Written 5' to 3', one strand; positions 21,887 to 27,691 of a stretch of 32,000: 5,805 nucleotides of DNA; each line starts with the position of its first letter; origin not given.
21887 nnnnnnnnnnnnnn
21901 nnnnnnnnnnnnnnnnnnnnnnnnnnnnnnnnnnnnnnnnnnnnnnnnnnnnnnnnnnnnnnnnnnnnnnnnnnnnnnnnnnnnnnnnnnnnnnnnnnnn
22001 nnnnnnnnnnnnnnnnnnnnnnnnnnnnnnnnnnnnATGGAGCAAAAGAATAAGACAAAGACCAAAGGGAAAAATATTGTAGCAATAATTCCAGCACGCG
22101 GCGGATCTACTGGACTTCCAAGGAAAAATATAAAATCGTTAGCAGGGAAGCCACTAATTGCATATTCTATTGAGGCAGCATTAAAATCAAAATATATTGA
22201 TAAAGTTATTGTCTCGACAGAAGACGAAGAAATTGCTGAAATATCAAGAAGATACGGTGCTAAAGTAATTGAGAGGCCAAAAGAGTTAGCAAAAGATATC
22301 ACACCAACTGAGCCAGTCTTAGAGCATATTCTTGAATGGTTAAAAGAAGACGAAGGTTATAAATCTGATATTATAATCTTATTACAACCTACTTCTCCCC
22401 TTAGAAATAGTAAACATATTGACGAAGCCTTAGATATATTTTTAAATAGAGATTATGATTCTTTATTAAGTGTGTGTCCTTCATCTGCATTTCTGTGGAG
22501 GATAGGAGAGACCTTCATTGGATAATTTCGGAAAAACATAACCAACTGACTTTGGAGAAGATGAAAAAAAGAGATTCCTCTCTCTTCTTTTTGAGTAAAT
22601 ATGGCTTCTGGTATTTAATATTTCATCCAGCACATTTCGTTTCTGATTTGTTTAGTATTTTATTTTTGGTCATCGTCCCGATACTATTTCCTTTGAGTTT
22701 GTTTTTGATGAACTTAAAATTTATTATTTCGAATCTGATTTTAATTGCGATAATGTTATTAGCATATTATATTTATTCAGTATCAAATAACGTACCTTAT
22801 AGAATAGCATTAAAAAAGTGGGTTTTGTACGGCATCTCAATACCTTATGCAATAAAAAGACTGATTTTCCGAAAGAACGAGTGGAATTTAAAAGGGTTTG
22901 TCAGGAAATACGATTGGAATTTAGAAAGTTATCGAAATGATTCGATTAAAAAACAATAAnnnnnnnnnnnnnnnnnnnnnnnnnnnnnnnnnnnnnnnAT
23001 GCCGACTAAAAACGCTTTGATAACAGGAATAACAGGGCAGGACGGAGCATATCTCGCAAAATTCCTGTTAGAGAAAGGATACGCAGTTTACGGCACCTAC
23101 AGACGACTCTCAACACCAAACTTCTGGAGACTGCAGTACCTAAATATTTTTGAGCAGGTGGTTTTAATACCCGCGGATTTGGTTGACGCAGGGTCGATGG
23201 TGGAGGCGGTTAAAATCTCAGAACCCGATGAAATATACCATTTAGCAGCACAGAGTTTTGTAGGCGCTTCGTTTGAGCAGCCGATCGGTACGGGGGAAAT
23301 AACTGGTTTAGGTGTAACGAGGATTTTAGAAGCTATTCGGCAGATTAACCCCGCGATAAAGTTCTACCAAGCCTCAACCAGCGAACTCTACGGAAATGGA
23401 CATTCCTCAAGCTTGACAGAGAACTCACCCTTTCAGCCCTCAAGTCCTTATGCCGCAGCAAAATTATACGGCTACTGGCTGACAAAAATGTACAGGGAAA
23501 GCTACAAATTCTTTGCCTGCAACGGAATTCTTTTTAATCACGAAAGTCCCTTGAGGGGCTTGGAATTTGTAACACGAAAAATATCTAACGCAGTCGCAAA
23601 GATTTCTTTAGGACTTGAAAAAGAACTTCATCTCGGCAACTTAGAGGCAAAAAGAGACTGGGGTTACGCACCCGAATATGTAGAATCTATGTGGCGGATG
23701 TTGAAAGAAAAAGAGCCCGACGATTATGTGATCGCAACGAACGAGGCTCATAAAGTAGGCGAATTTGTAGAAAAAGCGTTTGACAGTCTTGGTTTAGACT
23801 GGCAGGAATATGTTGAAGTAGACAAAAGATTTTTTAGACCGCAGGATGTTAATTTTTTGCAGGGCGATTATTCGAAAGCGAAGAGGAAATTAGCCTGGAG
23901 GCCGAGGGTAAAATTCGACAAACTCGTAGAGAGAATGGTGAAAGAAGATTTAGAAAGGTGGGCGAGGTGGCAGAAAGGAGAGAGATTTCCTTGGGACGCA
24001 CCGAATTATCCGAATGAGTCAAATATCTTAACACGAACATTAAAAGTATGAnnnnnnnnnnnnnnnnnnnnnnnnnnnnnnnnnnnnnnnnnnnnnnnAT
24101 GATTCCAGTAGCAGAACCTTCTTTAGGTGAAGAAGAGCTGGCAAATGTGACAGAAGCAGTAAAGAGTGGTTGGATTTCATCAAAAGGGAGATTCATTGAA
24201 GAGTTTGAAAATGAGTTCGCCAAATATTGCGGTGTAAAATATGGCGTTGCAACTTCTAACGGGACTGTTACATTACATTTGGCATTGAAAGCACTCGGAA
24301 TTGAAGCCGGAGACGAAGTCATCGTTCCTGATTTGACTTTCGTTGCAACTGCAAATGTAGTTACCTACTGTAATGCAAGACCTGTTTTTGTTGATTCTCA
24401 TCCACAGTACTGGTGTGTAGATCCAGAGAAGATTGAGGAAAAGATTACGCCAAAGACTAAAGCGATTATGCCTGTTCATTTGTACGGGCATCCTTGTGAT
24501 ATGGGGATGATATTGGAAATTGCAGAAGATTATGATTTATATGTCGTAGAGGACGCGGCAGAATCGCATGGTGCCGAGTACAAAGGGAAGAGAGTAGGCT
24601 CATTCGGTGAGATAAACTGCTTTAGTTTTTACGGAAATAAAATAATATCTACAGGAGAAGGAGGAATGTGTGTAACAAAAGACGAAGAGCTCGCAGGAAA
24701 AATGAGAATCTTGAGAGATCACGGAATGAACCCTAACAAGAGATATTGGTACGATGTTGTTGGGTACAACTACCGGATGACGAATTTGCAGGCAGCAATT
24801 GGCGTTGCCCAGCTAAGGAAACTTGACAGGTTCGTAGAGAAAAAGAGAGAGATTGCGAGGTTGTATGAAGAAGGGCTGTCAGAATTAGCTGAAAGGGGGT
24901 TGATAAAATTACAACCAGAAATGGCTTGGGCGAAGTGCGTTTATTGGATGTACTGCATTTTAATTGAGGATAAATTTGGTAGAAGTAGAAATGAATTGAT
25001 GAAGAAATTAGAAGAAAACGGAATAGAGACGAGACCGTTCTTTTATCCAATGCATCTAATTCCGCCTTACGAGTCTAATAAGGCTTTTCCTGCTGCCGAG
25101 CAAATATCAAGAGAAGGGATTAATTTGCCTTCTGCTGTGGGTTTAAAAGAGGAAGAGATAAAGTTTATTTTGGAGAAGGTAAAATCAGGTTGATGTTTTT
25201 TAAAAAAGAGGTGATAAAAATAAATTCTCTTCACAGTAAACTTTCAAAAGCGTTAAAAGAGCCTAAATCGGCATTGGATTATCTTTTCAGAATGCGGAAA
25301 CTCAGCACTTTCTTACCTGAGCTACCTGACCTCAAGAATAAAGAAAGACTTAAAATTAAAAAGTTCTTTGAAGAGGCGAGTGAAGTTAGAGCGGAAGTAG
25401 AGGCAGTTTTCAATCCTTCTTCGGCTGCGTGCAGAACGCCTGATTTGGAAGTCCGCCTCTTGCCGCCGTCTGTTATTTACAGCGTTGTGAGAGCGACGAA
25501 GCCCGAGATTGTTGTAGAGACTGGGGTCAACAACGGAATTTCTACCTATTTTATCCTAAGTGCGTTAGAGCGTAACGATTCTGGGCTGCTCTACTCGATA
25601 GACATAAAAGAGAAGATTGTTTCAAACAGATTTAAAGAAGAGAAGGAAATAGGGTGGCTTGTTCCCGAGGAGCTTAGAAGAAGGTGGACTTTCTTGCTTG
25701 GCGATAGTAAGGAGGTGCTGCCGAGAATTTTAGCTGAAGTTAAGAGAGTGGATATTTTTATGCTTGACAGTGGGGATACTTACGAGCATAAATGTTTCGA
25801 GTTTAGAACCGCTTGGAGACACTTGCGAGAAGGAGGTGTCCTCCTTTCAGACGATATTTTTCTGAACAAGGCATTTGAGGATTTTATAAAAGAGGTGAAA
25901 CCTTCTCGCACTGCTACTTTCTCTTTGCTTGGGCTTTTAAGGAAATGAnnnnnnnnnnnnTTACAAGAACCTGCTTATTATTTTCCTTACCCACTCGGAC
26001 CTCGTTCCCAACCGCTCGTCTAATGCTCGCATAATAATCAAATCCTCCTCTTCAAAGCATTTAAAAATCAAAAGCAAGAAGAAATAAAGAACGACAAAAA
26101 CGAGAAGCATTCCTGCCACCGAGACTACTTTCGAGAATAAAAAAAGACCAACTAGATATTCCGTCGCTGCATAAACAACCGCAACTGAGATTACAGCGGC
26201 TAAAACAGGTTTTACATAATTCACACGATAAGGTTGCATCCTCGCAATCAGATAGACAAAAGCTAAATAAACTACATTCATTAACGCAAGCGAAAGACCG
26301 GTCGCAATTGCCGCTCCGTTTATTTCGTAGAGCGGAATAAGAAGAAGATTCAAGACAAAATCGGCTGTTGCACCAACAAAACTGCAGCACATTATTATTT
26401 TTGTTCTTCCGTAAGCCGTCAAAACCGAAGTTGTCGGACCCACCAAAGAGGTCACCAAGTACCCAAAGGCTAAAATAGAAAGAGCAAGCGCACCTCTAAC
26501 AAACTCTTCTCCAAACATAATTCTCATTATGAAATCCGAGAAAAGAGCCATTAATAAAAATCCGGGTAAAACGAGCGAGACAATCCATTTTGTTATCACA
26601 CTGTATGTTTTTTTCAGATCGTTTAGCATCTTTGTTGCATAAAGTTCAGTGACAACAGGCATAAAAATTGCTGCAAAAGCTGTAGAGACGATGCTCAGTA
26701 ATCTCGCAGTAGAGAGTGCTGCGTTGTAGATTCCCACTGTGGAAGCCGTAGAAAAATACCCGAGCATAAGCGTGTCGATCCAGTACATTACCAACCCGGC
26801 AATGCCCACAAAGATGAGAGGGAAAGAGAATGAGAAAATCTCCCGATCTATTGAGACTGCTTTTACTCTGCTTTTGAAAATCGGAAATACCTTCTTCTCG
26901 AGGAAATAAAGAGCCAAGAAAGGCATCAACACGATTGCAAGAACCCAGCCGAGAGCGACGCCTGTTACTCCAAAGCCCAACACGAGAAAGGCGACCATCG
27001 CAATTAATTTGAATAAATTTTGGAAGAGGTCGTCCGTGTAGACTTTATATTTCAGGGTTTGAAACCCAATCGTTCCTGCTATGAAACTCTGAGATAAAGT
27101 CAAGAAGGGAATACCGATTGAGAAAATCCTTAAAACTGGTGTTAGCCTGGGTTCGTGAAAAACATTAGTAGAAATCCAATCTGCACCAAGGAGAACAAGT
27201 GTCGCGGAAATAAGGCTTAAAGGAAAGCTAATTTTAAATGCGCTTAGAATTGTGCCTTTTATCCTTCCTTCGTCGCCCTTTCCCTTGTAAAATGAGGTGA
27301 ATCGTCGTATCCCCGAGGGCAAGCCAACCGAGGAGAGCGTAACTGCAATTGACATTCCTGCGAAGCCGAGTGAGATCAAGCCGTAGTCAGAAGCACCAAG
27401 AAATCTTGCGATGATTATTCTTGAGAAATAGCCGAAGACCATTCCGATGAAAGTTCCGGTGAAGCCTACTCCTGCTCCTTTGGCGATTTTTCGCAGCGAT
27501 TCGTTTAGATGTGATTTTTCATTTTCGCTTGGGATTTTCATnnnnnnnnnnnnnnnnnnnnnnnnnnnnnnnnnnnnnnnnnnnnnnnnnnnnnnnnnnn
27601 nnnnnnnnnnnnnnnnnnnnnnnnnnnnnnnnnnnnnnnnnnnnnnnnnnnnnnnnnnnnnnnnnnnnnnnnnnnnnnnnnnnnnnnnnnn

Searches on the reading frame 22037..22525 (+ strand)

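Call 8: search_protein_families(library=pfam, proteins=[window:22037-22525:+], max_evalue=0.001)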
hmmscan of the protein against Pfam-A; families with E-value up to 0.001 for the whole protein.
window:22037-22525:+ (162 aa): 3 families
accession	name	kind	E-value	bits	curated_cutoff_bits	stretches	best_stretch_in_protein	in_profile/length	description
PF02348.25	CTP_transf_3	-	1.9e-28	100.2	22.6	1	15-142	1-121/217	Cytidylyltransferase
PF12804.13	NTP_transf_3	-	0.00019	22.1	27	1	30-82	16-67/160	MobA-like NTP transferase domain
PF01128.25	IspD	-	0.00035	20.8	27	1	14-71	1-61/221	2-C-methyl-D-erythritol 4-phosphate cytidylyltransferase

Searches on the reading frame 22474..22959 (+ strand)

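Call 8: search_protein_families(library=pfam, proteins=[window:22474-22959:+], max_evalue=0.001)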
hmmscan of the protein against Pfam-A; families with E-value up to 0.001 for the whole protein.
window:22474-22959:+ (161 aa): 0 families

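Call 54: search_protein_families(library=pfam, proteins=[window:22474-22959:+], max_evalue=1)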
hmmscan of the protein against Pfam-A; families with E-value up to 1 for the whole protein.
window:22474-22959:+ (161 aa): 1 family
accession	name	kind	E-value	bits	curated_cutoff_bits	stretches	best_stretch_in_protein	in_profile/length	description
PF06550.16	SPP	-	0.17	11.8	23.9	1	56-138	33-113/283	Signal-peptide peptidase, presenilin aspartyl protease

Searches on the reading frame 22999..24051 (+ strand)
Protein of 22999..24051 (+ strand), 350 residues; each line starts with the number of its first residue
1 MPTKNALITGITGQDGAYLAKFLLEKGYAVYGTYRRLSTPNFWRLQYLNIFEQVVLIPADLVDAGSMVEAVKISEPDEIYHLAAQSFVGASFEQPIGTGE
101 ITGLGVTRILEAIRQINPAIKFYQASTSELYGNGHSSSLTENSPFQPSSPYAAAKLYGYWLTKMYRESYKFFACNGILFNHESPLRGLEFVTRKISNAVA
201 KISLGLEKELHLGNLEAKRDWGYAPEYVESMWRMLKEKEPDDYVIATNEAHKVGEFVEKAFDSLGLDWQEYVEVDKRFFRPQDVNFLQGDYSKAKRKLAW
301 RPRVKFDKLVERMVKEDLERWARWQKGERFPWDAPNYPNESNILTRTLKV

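Call 8: search_protein_families(library=pfam, proteins=[window:22999-24051:+], max_evalue=0.001)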
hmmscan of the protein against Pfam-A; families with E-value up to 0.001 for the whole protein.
window:22999-24051:+ (350 aa): 3 families
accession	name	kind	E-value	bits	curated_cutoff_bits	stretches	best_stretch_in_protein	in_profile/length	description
PF16363.11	GDP_Man_Dehyd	-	1.8e-122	409.4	27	1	7-313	1-332/332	GDP-mannose 4,6 dehydratase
PF01370.27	Epimerase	-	8.8e-63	212.3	20.9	1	6-246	1-240/240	NAD dependent epimerase/dehydratase family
PF04321.23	RmlD_sub_bind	-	2.2e-06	27.4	27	1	6-158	3-132/287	RmlD substrate binding domain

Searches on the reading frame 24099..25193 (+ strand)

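Call 8: search_protein_families(library=pfam, proteins=[window:24099-25193:+], max_evalue=0.001)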
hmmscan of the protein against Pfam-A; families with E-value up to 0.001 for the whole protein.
window:24099-25193:+ (364 aa): 3 families
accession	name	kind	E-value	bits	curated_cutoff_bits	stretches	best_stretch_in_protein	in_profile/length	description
PF01041.23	DegT_DnrJ_EryC1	-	2.6e-138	461.6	19.8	1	8-361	2-359/360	DegT/DnrJ/EryC1/StrS aminotransferase family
PF00155.27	Aminotran_1_2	-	4.2e-09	36.5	19.7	1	32-123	43-150/361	Aminotransferase class I and II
PF01053.26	Cys_Met_Meta_PP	-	3.3e-05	23.1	27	1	35-150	56-171/381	Cys/Met metabolism PLP-dependent enzyme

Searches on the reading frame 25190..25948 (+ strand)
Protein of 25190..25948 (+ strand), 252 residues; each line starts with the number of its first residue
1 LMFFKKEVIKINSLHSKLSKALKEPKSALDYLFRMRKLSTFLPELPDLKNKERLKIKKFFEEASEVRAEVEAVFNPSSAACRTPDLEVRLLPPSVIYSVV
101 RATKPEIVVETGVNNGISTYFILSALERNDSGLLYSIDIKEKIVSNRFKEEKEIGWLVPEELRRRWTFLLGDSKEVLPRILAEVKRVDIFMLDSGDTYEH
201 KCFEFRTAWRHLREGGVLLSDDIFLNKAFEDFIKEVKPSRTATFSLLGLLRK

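Call 8: search_protein_families(library=pfam, proteins=[window:25190-25948:+], max_evalue=0.001)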
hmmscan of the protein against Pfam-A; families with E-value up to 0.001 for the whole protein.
window:25190-25948:+ (252 aa): 1 family
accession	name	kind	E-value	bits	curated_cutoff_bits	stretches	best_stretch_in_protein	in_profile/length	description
PF13578.12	Methyltransf_24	-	2.3e-20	73.9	26.3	1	109-223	1-105/105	Methyltransferase domain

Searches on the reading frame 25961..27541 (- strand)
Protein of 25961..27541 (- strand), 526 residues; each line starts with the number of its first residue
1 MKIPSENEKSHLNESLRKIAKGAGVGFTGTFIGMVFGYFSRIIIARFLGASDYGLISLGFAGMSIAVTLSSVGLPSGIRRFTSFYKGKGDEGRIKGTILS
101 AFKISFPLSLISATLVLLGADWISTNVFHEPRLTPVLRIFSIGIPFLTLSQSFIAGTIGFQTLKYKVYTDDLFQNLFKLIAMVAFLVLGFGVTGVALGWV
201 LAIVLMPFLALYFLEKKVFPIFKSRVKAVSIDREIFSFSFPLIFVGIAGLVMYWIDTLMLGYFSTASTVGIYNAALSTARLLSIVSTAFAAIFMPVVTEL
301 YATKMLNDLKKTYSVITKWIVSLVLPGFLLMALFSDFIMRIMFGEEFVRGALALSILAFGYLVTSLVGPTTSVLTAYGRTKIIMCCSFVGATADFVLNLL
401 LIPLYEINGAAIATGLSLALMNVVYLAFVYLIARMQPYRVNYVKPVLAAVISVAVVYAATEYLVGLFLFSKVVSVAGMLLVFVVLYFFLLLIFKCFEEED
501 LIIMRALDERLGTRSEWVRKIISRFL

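Call 8: search_protein_families(library=pfam, proteins=[window:25961-27541:-], max_evalue=0.001)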
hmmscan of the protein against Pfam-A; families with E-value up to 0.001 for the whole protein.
window:25961-27541:- (526 aa): 4 families
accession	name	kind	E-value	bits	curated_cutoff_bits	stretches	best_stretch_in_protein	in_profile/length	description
PF01943.22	Polysacc_synt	-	1.2e-26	94.2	28.2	1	20-299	2-272/274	Polysaccharide biosynthesis protein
PF13440.11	Polysacc_synt_3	-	1.5e-20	74.1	23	1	43-347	1-288/293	Polysaccharide biosynthesis protein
PF01554.23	MatE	-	8.1e-11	42.3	24.9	1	241-399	1-160/161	MatE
PF03023.19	MurJ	-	1.2e-06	27.9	27.4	1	138-470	99-437/451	Lipid II flippase MurJ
